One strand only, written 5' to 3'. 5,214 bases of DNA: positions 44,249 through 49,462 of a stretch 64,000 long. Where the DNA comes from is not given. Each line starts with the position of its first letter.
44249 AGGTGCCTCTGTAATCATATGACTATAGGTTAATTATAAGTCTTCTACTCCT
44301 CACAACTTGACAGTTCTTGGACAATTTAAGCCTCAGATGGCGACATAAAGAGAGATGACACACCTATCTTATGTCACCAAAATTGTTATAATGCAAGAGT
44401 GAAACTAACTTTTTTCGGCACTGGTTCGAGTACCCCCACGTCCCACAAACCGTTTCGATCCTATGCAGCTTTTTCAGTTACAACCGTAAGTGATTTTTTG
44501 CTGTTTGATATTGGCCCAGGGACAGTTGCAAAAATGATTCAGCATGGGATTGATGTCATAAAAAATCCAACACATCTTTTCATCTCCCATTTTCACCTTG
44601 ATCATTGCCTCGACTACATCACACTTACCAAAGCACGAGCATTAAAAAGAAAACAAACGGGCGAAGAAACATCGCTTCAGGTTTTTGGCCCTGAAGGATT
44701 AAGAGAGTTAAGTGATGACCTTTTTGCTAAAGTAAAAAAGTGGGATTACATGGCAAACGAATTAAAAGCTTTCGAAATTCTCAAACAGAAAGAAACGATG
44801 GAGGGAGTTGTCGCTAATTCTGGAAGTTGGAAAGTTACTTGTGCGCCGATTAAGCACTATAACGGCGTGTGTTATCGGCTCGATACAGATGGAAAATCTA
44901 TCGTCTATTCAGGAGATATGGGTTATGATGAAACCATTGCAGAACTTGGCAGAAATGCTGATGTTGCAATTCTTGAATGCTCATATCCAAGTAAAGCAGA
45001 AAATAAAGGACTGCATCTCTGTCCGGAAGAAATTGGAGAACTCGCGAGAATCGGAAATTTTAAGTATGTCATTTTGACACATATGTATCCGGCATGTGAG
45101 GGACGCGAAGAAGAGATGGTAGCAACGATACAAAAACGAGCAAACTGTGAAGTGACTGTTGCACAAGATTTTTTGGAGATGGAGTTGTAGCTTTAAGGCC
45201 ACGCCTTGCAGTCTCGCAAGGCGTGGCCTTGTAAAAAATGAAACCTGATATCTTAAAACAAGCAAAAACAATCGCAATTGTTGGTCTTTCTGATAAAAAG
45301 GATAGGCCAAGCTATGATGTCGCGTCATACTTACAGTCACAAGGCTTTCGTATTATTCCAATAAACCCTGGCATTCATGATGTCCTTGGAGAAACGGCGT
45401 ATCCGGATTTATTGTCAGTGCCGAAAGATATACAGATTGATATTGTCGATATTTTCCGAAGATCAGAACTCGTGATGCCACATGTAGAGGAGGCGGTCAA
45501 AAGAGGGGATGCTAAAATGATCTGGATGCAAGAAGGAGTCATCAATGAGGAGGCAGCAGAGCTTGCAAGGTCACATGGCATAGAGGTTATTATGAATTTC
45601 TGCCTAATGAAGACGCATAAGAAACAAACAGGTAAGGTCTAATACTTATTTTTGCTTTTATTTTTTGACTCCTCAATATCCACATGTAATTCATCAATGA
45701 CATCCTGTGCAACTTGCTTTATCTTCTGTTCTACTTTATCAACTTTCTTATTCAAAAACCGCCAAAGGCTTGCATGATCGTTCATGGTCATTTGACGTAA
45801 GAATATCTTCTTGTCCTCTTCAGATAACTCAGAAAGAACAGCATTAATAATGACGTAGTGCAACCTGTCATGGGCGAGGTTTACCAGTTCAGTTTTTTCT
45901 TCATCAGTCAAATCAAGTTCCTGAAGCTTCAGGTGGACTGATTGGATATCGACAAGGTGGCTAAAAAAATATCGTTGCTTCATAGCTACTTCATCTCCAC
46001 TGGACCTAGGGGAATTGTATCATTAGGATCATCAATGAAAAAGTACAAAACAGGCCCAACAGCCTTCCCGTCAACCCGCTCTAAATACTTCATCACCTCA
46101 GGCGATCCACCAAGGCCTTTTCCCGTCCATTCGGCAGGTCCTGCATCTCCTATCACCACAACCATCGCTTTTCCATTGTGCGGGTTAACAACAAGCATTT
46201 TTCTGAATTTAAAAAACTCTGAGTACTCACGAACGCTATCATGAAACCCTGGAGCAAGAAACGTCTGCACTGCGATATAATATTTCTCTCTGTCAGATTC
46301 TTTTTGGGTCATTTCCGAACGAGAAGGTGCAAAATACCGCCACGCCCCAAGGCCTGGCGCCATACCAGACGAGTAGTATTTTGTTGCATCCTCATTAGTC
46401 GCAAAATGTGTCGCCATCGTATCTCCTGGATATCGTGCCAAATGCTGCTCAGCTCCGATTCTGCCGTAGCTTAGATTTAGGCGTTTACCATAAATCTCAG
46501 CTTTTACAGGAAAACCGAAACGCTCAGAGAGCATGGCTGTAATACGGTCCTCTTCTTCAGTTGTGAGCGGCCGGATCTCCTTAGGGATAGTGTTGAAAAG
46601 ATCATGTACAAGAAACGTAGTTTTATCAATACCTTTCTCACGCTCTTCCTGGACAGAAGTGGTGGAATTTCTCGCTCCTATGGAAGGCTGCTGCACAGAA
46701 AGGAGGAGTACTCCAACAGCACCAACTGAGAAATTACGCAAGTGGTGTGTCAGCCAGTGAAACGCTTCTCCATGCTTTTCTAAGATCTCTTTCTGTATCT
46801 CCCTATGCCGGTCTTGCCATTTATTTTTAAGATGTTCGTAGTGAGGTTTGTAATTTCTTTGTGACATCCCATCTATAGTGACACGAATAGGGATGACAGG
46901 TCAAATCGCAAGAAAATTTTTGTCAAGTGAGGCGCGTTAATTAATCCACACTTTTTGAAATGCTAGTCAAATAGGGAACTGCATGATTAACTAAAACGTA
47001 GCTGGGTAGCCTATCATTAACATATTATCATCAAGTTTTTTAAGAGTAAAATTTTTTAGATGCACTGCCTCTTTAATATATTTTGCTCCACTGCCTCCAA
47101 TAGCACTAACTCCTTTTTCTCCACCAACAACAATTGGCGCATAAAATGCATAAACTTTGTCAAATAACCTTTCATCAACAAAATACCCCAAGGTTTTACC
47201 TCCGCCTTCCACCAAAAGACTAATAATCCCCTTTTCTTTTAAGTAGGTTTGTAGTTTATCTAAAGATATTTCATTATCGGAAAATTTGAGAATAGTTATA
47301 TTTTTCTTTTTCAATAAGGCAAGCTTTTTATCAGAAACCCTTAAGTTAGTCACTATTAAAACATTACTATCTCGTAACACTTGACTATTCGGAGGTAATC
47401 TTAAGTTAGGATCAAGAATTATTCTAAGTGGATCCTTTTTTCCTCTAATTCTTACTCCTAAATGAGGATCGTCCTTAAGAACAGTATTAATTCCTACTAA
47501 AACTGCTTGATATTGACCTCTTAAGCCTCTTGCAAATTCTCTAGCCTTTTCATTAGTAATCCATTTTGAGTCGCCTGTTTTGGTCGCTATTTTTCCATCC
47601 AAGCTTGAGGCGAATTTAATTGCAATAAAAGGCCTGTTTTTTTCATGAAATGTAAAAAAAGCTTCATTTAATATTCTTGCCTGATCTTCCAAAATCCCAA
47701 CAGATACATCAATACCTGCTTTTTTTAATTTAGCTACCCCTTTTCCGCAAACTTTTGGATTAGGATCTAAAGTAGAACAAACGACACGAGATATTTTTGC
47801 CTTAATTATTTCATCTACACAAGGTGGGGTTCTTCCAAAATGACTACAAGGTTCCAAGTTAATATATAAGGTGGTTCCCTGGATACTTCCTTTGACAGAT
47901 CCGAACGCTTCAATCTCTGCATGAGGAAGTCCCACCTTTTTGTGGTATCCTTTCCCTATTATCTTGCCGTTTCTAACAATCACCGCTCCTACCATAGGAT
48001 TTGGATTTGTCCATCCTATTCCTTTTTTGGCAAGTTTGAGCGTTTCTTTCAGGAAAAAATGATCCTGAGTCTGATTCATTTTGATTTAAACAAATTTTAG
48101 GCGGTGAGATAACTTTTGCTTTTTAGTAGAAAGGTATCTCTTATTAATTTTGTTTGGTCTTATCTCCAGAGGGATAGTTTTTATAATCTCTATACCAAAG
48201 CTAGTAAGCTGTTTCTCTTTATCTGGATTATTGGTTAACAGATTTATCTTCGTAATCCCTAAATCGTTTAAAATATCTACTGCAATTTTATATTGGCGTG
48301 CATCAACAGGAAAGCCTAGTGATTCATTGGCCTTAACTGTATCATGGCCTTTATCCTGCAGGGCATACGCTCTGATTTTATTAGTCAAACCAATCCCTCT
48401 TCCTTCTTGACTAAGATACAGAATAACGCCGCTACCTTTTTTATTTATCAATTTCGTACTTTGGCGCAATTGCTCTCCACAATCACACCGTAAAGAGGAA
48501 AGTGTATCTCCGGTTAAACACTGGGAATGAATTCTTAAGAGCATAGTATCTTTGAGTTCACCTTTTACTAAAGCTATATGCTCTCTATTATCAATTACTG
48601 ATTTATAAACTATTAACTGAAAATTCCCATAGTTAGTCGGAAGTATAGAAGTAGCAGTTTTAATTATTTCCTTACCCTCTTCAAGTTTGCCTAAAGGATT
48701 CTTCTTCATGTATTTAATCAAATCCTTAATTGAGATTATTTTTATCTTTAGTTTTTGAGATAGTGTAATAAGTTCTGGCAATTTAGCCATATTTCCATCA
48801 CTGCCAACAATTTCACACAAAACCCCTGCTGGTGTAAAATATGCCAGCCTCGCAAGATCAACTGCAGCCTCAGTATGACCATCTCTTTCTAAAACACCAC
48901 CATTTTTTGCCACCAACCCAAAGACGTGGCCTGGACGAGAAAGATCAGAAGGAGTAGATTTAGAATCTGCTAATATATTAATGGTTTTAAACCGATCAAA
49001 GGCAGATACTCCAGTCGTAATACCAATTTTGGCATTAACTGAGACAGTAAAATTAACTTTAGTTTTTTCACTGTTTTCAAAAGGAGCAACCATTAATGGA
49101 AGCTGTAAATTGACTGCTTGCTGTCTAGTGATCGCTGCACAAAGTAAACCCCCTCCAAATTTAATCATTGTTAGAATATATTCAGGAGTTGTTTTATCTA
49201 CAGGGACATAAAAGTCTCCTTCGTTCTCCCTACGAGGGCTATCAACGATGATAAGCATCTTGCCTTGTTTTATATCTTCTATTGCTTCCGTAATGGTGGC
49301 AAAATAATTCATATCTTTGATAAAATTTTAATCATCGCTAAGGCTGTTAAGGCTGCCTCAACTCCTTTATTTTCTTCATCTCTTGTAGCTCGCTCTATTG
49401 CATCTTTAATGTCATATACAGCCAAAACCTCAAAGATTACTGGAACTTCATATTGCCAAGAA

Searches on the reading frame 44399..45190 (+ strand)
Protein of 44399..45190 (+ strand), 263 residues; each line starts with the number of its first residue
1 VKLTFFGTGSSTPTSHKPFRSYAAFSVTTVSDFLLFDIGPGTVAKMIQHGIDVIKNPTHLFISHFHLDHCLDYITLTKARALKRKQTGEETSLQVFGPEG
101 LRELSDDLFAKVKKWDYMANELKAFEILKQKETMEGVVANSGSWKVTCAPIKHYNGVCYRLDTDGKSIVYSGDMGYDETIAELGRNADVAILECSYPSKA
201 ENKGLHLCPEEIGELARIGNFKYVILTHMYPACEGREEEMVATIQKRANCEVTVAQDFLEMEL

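Call 68: search_protein_families(library=pfam, proteins=[window:44399-45190:+], max_evalue=0.001)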
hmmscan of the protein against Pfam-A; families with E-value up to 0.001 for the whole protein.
window:44399-45190:+ (263 aa): 1 family
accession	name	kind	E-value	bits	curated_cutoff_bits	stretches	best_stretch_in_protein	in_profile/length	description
PF12706.13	Lactamase_B_2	-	1.8e-15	57.5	27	1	35-229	4-200/200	Beta-lactamase superfamily domain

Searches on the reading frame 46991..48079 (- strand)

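Call 19: search_protein_families(library=pfam, proteins=[window:46991-48079:-])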
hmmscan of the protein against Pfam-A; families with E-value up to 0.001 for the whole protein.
window:46991-48079:- (362 aa): 4 families
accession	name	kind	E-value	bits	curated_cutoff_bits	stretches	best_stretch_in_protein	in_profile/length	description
PF01872.23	RibD_C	-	2.1e-43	148.9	24.1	1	150-347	1-189/197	RibD C-terminal domain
PF00383.29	dCMP_cyt_deam_1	-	6.1e-17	61.8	25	1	4-102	2-101/102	Cytidine and deoxycytidylate deaminase zinc-binding region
PF14437.12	MafB19-deam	-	2e-09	37.9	27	1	10-139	7-136/142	MafB19-like deaminase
PF18785.7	Inv-AAD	-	0.00092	19.5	26.5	0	68-127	53-117/129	Invertebrate-AID/APOBEC-deaminase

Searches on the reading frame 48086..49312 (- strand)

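Call 19: search_protein_families(library=pfam, proteins=[window:48086-49312:-])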
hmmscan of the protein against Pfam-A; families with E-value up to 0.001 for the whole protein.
window:48086-49312:- (408 aa): 2 families
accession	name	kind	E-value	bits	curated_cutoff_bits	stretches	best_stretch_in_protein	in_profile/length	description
PF00926.24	DHBP_synthase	-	1.7e-71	240.1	26.4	1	9-201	2-191/191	3,4-dihydroxy-2-butanone 4-phosphate synthase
PF00925.25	GTP_cyclohydro2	-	4.8e-66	221.8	23.3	1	221-381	5-165/165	GTP cyclohydrolase II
